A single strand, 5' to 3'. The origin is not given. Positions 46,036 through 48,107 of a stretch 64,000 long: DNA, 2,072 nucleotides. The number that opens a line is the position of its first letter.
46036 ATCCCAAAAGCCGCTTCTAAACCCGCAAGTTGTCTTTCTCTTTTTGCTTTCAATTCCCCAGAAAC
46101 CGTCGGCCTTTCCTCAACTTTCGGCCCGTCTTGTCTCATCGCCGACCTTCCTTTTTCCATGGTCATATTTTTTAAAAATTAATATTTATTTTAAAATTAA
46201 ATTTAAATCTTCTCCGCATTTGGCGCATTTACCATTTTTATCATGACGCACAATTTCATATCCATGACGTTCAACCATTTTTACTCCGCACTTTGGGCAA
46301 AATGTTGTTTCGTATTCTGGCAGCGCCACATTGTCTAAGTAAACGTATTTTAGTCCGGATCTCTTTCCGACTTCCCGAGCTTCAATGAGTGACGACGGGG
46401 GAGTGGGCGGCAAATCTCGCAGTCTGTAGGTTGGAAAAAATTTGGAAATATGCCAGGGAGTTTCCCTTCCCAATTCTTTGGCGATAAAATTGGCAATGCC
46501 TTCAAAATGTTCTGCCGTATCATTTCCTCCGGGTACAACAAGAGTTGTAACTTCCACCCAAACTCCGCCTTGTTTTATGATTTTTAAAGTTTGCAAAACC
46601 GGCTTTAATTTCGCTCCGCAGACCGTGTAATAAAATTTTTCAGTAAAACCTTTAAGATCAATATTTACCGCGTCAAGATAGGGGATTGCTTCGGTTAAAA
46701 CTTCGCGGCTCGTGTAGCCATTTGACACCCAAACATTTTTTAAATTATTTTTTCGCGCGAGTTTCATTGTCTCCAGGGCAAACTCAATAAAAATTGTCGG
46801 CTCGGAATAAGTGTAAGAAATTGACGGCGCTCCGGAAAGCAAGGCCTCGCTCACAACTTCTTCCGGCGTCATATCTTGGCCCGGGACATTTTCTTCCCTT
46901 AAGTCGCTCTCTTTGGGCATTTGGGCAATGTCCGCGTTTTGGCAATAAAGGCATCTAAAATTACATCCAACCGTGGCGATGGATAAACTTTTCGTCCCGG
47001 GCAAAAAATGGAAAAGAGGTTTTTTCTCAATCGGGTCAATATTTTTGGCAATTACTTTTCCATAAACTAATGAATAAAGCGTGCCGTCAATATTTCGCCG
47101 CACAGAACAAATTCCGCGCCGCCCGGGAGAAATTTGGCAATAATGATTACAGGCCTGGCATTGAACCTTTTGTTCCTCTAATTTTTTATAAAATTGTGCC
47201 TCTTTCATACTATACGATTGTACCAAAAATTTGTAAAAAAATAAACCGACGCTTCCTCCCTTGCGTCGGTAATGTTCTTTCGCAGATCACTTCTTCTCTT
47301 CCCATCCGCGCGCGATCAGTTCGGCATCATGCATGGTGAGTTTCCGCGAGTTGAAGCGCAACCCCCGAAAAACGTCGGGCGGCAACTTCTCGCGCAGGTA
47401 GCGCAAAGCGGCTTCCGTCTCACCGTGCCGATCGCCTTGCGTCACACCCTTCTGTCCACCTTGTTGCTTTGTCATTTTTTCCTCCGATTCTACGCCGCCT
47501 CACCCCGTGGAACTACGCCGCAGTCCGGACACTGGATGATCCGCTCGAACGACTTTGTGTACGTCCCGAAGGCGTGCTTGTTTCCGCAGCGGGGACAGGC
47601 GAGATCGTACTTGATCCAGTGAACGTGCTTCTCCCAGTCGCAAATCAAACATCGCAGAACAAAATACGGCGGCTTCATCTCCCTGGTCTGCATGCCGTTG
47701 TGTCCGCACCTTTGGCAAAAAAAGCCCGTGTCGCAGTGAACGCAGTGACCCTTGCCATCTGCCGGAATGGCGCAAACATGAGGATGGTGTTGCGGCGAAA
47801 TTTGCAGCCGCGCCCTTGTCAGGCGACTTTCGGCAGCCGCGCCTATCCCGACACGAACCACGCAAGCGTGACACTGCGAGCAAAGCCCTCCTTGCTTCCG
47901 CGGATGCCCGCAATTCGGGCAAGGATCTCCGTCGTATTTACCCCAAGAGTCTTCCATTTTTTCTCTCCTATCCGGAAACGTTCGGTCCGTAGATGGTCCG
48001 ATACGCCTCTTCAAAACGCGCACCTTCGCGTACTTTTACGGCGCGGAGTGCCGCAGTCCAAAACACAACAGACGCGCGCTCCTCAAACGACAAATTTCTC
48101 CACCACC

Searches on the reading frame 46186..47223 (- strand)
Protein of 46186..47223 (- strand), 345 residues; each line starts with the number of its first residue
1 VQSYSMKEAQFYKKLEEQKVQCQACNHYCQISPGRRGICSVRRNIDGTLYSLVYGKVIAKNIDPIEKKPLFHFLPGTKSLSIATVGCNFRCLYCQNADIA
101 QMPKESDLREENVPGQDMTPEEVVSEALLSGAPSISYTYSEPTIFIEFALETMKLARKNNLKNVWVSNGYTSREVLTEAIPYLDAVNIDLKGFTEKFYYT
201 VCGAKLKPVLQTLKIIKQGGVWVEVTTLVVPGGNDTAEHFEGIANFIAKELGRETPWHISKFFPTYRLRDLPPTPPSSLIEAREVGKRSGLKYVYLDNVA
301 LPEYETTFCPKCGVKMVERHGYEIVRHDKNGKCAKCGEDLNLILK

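Call 42: search_protein_families(library=pfam, proteins=[window:46186-47223:-], max_evalue=0.1)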
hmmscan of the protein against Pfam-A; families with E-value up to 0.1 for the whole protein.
window:46186-47223:- (345 aa): 5 families
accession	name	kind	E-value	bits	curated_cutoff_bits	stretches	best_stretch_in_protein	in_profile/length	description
PF04055.27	Radical_SAM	-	1.3e-20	74.6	29.5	1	83-247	3-166/166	Radical SAM superfamily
PF13353.11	Fer4_12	-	3.7e-05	24.5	22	1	81-192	9-115/137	4Fe-4S single cluster domain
PF19335.5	HMBD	-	0.00055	20.3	23.6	1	325-340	10-25/28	Heavy metal binding domain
PF12773.13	DZR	-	0.049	14.2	27.3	1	306-340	12-34/45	Double zinc ribbon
PF16919.11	PknG_rubred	-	0.056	13.9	28.5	1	283-341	15-69/74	Protein kinase G rubredoxin domain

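Call 79: search_protein_families(library=ncbifam, proteins=[window:46186-47223:-], max_evalue=0.01)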
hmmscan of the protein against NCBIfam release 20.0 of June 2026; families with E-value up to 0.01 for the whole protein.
window:46186-47223:- (345 aa): 24 families
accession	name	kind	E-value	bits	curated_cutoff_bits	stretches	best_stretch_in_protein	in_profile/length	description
TIGR04337.1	AmmeMemoSam_rS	hypoth_equivalog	1.6e-102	343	220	1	10-340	2-329/349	AmmeMemoRadiSam system radical SAM enzyme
TIGR02493.1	PFLA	equivalog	2.8e-17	62.9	231.75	1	82-249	20-185/235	pyruvate formate-lyase-activating protein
TIGR04041.1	activase_YjjW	hypoth_equivalog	3e-15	56.4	250.2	1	140-262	117-238/276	YjjW family glycine radical enzyme activase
TIGR02495.1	NrdG2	equivalog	1.3e-12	47.5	131.15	1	75-249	14-182/193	anaerobic ribonucleoside-triphosphate reductase activating protein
NF048010.1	SfplDhtActHpsHDes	equivalog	5.1e-12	45.2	430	1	140-250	140-252/298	(2S)-3-sulfopropanediol dehydratase activating enzyme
NF033719.1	ind_deCO2_activ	equivalog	7.2e-11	41.9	425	1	138-249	136-247/302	indoleacetate decarboxylase activase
TIGR02494.1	PFLE_PFLC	subfamily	1.4e-10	40.9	174.35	1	140-252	132-244/293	glycyl-radical enzyme activating protein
TIGR04003.1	rSAM_BssD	equivalog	1.5e-10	40.7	496.45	1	113-250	103-247/314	[benzylsuccinate synthase]-activating enzyme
NF008356.0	PRK11145.1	equivalog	1.3e-08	34.5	375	1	84-248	27-189/246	pyruvate formate lyase 1-activating protein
NF048008.1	SfplDhtActHpfHKleb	equivalog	2.4e-07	30.3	500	1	140-252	135-247/308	(2S)-3-sulfopropanediol dehydratase activating enzyme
NF033717.2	HPDL_rSAM_activ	equivalog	3.3e-07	29.9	420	1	135-249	134-250/311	4-hydroxyphenylacetate decarboxylase activase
TIGR02666.1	moaA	equivalog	7.3e-07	28.5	284.05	1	84-236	17-171/336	GTP 3',8-cyclase MoaA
TIGR04395.1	cutC_activ_rSAM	equivalog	5.8e-06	25.8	360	1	140-248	138-246/309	choline TMA-lyase-activating enzyme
NF038283.1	viperin_w_prok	equivalog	5.5e-05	22.5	180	1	86-189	11-113/281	viperin family antiviral radical SAM protein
NF053742.1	LipS1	equivalog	6.3e-05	22.7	230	1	74-220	4-144/268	LipS1 family lipoyl synthase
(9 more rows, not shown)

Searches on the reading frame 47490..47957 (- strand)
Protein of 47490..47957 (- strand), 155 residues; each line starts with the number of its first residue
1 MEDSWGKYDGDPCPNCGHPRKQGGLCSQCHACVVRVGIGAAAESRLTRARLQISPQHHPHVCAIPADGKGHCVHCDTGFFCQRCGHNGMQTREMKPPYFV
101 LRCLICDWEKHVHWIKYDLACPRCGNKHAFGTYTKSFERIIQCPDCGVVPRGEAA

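Call 42: search_protein_families(library=pfam, proteins=[window:47490-47957:-], max_evalue=0.1)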
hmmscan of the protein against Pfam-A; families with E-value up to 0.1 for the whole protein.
window:47490-47957:- (155 aa): 2 families
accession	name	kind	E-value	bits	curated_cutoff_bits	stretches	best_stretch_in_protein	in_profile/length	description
PF14354.12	Lar_restr_allev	-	0.029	15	28.6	1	120-148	5-33/58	Restriction alleviation protein Lar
PF13453.11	Zn_ribbon_TFIIB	-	0.038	13.8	22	1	121-147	2-26/41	Transcription factor zinc-finger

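Call 80: search_protein_families(library=padloc, proteins=[window:47490-47957:-], max_evalue=0.01)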
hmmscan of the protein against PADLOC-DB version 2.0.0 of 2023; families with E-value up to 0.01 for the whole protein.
window:47490-47957:- (155 aa): 1 family
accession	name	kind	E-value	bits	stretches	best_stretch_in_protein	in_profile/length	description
PDLC04162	HEC-08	-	0.0044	14.2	1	81-147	206-268/358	-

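Call 81: search_protein_families(library=phrogs, proteins=[window:47490-47957:-], max_evalue=0.01)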
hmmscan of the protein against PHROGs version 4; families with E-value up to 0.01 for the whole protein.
window:47490-47957:- (155 aa): 0 families
